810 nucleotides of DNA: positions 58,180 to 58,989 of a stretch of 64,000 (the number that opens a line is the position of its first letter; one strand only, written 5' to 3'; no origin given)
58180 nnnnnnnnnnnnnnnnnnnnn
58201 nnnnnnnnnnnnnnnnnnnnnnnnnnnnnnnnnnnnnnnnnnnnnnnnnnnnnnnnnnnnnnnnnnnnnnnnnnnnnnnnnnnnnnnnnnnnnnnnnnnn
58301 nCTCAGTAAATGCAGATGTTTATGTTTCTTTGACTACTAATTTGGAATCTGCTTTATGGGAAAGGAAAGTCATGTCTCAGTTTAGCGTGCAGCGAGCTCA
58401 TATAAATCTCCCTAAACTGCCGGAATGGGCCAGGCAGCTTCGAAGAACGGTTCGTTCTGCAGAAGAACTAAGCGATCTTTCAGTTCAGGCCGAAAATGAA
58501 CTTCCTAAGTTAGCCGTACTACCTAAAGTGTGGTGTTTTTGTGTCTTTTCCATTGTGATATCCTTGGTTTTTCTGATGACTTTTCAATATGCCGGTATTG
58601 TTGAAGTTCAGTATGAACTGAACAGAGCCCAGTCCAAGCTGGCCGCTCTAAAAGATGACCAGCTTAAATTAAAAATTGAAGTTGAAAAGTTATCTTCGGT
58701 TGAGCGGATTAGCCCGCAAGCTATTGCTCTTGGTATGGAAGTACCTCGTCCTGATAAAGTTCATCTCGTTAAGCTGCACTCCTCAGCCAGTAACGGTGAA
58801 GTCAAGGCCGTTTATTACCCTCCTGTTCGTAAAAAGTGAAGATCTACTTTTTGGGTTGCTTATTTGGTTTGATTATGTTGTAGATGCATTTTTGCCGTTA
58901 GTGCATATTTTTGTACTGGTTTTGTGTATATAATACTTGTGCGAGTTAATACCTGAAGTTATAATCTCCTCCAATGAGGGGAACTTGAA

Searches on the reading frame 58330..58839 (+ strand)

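Call 10: search_protein_families(library=pfam, max_evalue=0.001, proteins=[window:58330-58839:+])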
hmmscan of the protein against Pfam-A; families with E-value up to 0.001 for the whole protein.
window:58330-58839:+ (169 aa): 1 family
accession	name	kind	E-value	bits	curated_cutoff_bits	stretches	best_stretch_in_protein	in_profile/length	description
PF04977.20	DivIC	-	1.3e-06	28.5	28.9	1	73-136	2-67/80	Septum formation initiator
